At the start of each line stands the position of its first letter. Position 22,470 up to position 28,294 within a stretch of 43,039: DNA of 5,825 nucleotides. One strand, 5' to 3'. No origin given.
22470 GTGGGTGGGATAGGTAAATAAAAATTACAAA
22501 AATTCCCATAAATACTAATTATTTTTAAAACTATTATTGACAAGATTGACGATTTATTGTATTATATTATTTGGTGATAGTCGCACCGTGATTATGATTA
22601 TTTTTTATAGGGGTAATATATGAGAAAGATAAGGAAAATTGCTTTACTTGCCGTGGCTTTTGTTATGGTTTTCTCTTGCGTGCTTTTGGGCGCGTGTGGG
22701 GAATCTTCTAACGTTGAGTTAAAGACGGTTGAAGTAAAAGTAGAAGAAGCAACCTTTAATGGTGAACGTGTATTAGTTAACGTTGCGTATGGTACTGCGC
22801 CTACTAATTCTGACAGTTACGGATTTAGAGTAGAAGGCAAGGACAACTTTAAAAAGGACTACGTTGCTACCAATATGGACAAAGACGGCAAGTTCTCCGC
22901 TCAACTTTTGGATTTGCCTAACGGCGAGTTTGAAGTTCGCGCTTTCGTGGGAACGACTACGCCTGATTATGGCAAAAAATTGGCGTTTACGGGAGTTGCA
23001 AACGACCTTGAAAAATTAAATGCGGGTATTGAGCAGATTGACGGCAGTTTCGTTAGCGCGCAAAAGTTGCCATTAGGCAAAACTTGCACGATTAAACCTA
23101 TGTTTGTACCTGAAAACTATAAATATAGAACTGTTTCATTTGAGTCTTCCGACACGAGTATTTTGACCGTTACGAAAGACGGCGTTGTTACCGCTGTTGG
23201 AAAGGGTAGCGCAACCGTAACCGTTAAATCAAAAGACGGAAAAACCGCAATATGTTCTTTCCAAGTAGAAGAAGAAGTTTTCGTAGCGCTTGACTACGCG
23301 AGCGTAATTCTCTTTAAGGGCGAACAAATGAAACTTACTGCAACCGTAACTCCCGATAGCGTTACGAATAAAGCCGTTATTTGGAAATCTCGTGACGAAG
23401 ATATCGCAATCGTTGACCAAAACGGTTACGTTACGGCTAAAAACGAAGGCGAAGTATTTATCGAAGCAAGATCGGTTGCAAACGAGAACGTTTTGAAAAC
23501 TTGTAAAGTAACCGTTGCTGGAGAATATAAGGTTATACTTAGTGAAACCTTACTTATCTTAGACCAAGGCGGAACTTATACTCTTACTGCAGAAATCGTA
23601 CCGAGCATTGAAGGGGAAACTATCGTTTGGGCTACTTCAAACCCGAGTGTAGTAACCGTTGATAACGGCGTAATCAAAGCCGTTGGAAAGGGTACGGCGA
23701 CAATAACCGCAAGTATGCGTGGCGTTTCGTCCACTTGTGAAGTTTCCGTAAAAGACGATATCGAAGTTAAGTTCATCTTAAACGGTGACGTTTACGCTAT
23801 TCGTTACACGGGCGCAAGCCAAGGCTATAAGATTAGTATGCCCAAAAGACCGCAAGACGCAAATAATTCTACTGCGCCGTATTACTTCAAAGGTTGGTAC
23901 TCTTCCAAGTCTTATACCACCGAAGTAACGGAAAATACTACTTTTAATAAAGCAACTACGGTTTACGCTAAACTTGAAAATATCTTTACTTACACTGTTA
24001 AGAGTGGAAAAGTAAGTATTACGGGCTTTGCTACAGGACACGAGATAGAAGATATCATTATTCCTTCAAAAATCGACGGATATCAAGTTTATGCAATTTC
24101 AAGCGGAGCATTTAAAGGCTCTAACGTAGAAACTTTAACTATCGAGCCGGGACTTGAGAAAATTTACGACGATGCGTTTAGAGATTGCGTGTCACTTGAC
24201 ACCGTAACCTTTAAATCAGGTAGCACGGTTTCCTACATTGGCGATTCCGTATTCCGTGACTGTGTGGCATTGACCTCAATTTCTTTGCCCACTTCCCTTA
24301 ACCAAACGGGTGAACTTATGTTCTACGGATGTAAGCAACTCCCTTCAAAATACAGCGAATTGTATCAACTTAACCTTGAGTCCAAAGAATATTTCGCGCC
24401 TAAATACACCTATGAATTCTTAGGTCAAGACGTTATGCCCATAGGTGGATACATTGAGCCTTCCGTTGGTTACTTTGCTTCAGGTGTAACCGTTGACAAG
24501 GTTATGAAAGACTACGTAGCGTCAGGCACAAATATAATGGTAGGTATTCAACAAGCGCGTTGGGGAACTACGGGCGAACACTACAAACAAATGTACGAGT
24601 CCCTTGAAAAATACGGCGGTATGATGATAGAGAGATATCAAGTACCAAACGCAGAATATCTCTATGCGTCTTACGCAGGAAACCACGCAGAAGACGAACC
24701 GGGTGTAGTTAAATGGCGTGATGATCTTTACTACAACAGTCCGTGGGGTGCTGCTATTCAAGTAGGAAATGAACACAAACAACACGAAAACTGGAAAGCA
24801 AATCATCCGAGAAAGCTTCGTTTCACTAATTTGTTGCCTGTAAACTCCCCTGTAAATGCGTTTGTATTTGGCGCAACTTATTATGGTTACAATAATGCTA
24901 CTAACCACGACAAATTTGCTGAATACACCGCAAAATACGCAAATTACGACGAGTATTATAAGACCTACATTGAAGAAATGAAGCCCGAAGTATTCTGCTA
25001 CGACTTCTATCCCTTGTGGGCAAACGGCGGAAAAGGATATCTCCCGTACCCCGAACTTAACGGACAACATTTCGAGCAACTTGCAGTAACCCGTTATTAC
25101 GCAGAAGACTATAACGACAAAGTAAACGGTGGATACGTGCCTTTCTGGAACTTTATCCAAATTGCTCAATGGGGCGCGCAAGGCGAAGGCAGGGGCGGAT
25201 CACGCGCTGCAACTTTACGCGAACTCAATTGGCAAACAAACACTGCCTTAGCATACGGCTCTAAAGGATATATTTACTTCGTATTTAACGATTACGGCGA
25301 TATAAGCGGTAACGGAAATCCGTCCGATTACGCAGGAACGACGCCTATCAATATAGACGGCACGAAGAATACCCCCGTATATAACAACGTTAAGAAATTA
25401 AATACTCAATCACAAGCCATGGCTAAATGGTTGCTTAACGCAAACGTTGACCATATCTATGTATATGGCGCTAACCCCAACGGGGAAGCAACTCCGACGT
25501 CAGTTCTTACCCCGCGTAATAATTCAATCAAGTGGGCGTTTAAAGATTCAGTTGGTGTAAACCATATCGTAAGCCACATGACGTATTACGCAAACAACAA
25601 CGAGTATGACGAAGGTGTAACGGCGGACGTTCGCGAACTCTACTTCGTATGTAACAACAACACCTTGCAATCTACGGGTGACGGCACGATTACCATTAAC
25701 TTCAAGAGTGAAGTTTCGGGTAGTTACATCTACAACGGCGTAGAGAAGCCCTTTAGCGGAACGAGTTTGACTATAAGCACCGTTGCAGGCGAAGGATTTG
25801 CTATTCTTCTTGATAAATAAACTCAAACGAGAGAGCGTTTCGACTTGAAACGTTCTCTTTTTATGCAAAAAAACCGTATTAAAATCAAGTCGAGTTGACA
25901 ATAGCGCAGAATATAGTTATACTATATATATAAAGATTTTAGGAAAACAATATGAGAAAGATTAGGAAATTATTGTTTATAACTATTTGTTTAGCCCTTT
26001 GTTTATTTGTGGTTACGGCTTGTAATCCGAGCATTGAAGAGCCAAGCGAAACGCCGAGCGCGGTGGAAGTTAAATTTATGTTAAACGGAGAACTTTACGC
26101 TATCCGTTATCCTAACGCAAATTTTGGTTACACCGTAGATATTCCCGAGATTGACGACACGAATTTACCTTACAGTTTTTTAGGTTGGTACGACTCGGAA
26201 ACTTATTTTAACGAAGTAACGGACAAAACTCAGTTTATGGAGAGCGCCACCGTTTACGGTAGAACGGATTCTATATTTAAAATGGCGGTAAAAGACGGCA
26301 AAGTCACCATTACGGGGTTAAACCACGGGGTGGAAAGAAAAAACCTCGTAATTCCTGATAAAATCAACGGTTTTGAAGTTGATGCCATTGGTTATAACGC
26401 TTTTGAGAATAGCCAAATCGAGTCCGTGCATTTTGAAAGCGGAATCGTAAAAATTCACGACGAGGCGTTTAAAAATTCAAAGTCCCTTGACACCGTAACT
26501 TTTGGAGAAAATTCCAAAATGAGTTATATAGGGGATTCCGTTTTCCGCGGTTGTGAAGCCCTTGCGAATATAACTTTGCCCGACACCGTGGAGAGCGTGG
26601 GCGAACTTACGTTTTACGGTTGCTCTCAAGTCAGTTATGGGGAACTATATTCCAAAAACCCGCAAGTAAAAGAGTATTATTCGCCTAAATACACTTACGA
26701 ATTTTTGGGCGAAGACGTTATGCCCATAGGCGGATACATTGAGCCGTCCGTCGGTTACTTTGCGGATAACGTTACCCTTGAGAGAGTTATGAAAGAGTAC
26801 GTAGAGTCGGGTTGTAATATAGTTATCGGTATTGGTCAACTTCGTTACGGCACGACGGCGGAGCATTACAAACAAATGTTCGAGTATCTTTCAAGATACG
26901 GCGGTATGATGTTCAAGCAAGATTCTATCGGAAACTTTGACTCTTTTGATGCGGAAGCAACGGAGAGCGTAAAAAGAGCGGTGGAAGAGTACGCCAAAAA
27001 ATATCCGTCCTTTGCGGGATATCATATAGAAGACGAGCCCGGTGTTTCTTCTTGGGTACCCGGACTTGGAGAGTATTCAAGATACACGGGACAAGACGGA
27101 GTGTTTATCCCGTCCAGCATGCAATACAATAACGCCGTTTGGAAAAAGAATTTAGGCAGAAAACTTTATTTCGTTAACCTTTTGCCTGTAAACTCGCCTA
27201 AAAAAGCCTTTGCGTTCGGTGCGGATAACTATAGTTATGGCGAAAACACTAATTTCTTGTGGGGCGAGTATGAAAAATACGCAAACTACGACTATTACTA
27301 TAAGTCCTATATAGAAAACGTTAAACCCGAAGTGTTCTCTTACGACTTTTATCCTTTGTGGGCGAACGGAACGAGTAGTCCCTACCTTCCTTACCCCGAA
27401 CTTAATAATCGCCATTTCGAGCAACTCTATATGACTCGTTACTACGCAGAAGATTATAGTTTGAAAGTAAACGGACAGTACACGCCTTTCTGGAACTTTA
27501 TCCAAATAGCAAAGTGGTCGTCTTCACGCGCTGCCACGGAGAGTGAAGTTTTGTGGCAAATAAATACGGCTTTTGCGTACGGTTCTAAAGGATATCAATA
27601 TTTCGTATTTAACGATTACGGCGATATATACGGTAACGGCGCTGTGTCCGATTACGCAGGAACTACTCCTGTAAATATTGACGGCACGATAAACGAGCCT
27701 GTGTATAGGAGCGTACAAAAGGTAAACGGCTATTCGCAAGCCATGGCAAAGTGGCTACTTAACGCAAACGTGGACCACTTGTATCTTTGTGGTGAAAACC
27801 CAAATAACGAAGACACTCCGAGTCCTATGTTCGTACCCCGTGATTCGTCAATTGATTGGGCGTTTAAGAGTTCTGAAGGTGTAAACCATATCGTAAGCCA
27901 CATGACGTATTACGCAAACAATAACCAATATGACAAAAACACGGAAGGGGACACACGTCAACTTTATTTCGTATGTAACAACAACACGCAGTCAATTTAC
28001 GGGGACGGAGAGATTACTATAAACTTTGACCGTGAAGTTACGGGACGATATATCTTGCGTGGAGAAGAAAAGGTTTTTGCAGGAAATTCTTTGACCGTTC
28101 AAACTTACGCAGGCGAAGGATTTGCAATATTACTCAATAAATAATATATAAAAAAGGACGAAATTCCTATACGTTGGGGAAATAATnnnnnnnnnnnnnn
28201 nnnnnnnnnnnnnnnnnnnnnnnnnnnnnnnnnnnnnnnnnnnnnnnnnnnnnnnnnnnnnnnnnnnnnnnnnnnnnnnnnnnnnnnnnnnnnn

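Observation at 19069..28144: Candidate undescribed cell-surface module: tail-anchored acidic helical-repeat protein plus two paralogous multi-domain lipoproteins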

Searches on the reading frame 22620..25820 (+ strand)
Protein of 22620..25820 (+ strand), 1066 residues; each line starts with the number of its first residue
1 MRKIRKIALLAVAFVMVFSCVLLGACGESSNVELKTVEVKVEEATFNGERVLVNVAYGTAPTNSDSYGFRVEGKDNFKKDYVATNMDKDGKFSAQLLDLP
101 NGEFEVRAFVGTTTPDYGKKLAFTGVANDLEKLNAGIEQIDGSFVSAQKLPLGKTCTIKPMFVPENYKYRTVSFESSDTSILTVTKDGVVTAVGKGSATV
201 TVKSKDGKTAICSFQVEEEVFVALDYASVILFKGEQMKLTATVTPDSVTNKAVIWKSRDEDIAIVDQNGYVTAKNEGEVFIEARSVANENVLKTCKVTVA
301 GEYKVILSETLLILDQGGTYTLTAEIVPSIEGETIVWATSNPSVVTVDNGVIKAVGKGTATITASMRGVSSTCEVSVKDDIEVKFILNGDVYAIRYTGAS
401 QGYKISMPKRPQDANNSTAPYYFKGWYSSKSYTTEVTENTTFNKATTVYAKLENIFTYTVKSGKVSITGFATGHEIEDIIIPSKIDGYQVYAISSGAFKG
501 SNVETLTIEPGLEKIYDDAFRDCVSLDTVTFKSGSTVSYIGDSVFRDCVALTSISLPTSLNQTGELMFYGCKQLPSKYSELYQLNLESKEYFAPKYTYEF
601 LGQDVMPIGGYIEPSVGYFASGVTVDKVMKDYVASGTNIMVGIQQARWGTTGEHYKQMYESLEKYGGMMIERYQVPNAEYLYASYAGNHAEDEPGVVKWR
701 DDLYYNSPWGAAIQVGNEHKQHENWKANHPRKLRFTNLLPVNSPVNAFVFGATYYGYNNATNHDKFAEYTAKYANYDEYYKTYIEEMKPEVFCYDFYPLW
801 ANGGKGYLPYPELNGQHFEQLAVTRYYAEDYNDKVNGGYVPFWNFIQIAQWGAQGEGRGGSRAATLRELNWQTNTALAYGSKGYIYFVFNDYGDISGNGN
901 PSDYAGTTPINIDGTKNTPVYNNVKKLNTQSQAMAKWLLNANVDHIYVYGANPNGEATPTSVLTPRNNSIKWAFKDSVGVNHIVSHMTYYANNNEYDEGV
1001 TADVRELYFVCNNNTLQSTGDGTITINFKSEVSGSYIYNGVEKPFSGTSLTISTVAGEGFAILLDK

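Call 3: search_protein_families(library=pfam, proteins=[window:22620-25820:+], max_evalue=0.01)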
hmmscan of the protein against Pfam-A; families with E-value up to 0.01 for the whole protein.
window:22620-25820:+ (1066 aa): 5 families
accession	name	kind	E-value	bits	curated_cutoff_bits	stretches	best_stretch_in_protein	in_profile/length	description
PF02368.24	Big_2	-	3.6e-29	101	22.8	3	222-285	5-68/79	Bacterial Ig-like domain (group 2)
PF13306.12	LRR_5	-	2.2e-17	63.6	27.7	1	475-574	12-103/127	BspA type Leucine rich repeat region (6 copies)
PF21461.3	HL_N-beta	-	4.8e-08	33.1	27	1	339-366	18-45/57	Hyaluronate lyase, N-terminal beta-sheet domain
PF22359.2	Big-like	-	6.3e-08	33.2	27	2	341-378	9-47/48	Bacterial Ig-like domain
PF09479.16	Flg_new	-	4e-06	27.3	27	1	383-451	3-65/65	Listeria-Bacteroides repeat domain (List_Bact_rpt)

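Call 4: search_protein_families(library=ncbifam, proteins=[window:22620-25820:+], max_evalue=0.01)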
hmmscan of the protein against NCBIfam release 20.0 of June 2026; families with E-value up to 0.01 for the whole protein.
window:22620-25820:+ (1066 aa): 2 families
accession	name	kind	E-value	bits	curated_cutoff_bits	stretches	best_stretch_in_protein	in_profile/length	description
NF053514.2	JUQZ_fam_ocin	equivalog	0.0016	18.7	40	0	177-210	66-99/107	BLB8/JUQZ-1 family protein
NF047961.1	adhesin_HupY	equivalog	0.0059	14.7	1250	1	497-570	182-252/978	leucine-rich repeat adhesin HupY/LrrG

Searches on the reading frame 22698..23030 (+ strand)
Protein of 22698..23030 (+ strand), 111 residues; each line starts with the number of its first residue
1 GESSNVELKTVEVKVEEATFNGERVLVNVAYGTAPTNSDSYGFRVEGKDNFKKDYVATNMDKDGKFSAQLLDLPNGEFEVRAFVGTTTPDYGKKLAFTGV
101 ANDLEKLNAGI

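Call 75: search_protein_families(library=pfam, proteins=[window:22698-23030:+], max_evalue=0.001)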
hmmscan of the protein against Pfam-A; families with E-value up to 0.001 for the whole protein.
window:22698-23030:+ (111 aa): 0 families

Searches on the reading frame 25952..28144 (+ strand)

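Call 3: search_protein_families(library=pfam, proteins=[window:25952-28144:+], max_evalue=0.01)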
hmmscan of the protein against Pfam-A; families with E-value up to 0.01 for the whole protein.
window:25952-28144:+ (730 aa): 3 families
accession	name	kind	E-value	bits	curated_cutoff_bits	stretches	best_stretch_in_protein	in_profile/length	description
PF13306.12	LRR_5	-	1.4e-18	67.5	27.7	1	145-237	2-91/127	BspA type Leucine rich repeat region (6 copies)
PF09479.16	Flg_new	-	0.00013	22.4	27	1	40-102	3-63/65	Listeria-Bacteroides repeat domain (List_Bact_rpt)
PF13855.12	LRR_8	-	0.0034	17.6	27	1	164-209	12-56/61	Leucine rich repeat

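Call 4: search_protein_families(library=ncbifam, proteins=[window:25952-28144:+], max_evalue=0.01)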
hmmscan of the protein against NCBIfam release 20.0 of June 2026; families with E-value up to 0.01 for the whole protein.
window:25952-28144:+ (730 aa): 1 family
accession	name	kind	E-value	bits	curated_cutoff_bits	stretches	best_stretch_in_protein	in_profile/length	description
NF047961.1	adhesin_HupY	equivalog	6e-05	21.3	1250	0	156-223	188-252/978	leucine-rich repeat adhesin HupY/LrrG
